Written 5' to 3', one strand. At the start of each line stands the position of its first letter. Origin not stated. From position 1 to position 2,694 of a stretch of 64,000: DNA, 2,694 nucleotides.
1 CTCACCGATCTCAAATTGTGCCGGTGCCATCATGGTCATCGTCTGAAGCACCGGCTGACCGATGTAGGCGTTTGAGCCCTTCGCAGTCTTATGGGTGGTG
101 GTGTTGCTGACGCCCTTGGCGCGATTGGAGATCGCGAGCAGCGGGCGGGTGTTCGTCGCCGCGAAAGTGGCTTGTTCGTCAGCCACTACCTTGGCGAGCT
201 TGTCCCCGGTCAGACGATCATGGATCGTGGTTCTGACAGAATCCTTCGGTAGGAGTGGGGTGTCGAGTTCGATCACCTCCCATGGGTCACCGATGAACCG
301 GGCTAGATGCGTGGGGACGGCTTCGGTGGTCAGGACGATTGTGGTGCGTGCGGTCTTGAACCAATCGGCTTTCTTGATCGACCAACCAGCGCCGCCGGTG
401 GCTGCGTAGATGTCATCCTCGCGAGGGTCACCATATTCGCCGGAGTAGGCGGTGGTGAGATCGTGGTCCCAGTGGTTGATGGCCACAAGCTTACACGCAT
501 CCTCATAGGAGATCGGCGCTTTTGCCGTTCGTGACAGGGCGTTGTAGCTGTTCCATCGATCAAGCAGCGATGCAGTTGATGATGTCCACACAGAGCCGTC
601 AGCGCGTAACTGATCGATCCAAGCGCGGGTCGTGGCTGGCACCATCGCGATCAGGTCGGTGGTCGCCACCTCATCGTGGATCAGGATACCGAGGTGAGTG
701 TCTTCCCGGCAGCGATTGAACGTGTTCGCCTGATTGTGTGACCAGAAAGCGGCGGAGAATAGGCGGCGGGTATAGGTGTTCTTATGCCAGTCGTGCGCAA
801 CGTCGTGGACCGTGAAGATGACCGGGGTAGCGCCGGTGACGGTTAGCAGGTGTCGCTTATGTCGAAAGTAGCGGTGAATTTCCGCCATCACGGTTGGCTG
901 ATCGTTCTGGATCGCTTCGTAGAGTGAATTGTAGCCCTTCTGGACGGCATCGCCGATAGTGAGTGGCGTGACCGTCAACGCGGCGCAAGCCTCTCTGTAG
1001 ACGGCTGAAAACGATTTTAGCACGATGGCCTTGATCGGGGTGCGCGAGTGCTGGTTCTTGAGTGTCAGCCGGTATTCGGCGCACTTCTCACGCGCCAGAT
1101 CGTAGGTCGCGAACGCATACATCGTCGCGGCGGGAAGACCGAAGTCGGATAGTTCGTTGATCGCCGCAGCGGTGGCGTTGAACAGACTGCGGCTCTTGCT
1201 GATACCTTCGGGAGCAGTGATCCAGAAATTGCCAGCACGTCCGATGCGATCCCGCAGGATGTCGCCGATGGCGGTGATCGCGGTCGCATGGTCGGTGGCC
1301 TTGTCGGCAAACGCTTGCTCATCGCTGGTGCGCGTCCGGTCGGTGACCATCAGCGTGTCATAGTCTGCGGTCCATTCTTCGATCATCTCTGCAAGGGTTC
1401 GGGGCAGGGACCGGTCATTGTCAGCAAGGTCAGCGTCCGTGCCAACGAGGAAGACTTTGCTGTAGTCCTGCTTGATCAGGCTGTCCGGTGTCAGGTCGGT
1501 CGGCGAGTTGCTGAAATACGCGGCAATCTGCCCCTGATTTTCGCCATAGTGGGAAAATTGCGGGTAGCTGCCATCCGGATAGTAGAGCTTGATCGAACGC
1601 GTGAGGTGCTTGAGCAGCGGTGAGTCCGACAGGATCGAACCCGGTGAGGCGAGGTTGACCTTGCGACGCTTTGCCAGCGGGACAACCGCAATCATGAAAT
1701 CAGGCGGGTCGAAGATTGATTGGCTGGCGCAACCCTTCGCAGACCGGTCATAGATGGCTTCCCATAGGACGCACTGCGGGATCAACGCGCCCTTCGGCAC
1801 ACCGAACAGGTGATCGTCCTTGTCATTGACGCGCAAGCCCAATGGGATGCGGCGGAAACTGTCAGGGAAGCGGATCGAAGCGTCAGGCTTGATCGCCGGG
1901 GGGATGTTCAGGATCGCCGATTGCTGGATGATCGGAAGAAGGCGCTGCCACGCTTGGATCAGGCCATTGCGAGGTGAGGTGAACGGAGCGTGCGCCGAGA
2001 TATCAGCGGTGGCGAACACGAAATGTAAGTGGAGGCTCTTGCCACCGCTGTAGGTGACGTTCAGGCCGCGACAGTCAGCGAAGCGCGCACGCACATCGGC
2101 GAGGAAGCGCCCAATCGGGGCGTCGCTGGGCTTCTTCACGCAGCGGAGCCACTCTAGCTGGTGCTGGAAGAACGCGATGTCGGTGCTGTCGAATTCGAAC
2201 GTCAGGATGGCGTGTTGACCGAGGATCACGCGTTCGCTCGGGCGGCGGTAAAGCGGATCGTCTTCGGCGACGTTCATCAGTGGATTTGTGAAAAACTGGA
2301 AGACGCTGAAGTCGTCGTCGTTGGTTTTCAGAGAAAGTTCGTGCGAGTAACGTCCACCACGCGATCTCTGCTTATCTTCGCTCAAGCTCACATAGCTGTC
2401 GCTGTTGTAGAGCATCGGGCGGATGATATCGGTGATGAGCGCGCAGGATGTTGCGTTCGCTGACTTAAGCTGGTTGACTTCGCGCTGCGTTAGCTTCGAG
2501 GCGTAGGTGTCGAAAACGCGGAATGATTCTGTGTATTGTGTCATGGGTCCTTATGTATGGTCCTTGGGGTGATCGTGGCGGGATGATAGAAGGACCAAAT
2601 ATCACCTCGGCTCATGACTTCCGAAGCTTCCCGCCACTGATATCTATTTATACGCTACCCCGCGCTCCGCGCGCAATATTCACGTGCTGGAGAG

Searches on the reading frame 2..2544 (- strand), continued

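Call 69: find_related_loci(query=A2, collection=viral_contigs, flank=5000)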
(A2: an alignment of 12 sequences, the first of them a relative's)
Query A2 (948 aa) in viral_contigs; peptide patterns used: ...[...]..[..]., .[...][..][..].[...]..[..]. (x = any residue, [..] = any of these).
475 stretches matched a pattern; 5 encode a relative of the query (tblastn E <= 1e-3); 5 distinct loci.
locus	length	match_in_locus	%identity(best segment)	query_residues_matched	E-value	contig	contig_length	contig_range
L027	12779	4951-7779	63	1-940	0e+0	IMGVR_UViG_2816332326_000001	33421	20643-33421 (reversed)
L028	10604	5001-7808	38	14-935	1e-177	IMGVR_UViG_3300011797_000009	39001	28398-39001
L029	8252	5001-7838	38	14-944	2e-174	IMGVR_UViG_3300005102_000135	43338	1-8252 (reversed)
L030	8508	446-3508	29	10-932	4e-115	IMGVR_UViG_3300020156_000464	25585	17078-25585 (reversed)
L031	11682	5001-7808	38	14-935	9e-178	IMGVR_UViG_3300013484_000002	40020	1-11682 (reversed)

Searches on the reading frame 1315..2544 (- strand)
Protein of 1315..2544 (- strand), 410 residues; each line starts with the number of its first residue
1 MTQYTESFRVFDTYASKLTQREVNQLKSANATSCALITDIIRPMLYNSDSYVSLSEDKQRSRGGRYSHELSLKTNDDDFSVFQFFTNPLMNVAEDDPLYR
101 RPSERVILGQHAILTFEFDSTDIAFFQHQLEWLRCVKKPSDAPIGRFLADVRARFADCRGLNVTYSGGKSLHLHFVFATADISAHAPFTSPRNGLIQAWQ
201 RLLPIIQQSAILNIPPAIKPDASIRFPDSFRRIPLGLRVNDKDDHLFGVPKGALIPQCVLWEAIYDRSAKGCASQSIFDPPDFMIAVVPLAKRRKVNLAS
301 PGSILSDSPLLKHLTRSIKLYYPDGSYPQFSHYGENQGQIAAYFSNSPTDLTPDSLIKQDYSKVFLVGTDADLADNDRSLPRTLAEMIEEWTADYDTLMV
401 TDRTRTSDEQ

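Call 70: predict_structure(alignment_id=A7)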
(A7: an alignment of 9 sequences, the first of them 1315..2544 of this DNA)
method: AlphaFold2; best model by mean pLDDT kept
length: 410 residues; sequences in the alignment: 9
mean_pLDDT: 68.8   pTM: 0.58
mean pLDDT of the five models: 68.8, 61.9, 54.4, 53.8, 53.6
residues with pLDDT >= 90: 7; 70-90: 204; 50-70: 153; < 50: 46
segments of 3 or more residues with pLDDT < 50: 1-4, 56-63, 287-304, 400-410
pLDDT, mean of each block of 10 residues (from residue 1): 48 62 64 73 72 53 49 54 70 76 76 84 68 70 84 84 70 84 59 84 89 85 71 67 64 65 60 69 55 33 56 88 82 76 76 79 71 59 84 71 38
secondary structure, 60 per line:
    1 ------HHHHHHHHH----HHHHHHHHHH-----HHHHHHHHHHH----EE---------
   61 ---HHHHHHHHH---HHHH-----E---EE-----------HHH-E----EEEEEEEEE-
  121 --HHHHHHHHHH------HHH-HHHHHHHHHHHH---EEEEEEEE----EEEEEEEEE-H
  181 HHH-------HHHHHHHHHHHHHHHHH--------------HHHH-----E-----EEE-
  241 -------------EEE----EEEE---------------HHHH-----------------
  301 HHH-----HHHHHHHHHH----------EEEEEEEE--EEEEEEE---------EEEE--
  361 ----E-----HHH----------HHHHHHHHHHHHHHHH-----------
elements in order: H7-15 H20-29 H35-45 H64-72 H76-79 E111-119 H123-132 H143-154 E158-165 E170-178 H180-183 H191-207 H222-225 E237-239 E254-256 E261-264 H280-283 H309-318 E329-336 E339-345 E355-358 H384-399

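Call 73: fold_search(model_id=the predicted structure, library=pdb)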
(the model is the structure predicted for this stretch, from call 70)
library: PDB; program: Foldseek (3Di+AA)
matches with E <= 10: 580; with E <= 0.001: 0
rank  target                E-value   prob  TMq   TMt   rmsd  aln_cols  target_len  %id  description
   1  9ut1_B                1.5e-02  0.28  0.20  0.12  14.1       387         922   10  The helicase-primase complex from HHV1 bound with ssDNA and amenamevir (released 2026-04-08)
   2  2r9l_A                2.6e-02  0.63  0.20  0.26   9.9       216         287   13  Polymerase Domain from Mycobacterium tuberculosis Ligase D in complex with DNA (released 2008-01-08)
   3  4mky_A                5.2e-02  0.63  0.22  0.29   9.1       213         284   16  Polymerase Domain from Mycobacterium tuberculosis Ligase D in complex with an annealed double-strand DNA break. (released 2013-12-11)
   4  9ut5_B                5.2e-02  0.25  0.20  0.12  13.7       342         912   11  The helicase-primase complex from HHV1 bound with ssDNA and pritelivir (released 2026-04-08)
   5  9nn2_B                5.5e-02  0.18  0.22  0.12  13.4       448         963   10  Composite structure of HSV-1 helicase-primase in complex with a forked DNA and amenamevir (released 2025-11-19)
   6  8y1j_A                7.3e-02  0.33  0.16  0.14   8.3       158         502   17  Structure of the pyridoxal 5'-phosphate-dependent (PLP) threonine deaminase ilvA1 from Pseudomonas aeruginosa PAO1 (released 2024-05-22)
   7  6umm_A                1.0e-01  0.21  0.10  0.14   9.5       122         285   16  A complete structure of the ESX-3 translocon complex (released 2019-10-23)
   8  9nqp_B                1.2e-01  0.14  0.23  0.12  17.1       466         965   10  Composite structure of HSV1 helicase-primase in complex with a forked DNA and pritelivir (released 2025-11-19)
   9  7u5c_A                1.3e-01  0.16  0.18  0.18  11.7       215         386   13  Cryo-EM structure of human CST bound to DNA polymerase alpha-primase in a recruitment state (released 2022-05-18)
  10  9yc9_C                1.5e-01  0.11  0.18  0.11  14.1       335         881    9  HSV replication fork complex bound to pritelivir (released 2025-12-31)
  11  2iru_B                1.6e-01  0.63  0.18  0.24   5.9       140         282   19  Crystal Structure of the Polymerase Domain from Mycobacterium tuberculosis Ligase D (released 2007-01-02)
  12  9ut4_B                1.6e-01  0.30  0.20  0.21   6.8       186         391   13  The primase module of the helicase-primase complex from HHV1 bound with ssDNA and amenamevir (released 2026-04-08)
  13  8d0b_D                2.1e-01  0.16  0.17  0.17   9.1       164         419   13  Human CST-DNA polymerase alpha/primase preinitiation complex bound to 4xTEL-foldback template (released 2022-06-22)
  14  6xb8_C                2.2e-01  0.20  0.16  0.26   7.6       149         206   15  Adeno-Associated Virus Origin Binding Domain in complex with ssDNA (released 2020-12-09)
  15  4kgk_B                2.5e-01  0.15  0.14  0.22   7.7       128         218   12  Bacterial tRNA(HIS) Guanylyltransferase (Thg1)-Like Protein in complex with GTP (released 2013-08-14)
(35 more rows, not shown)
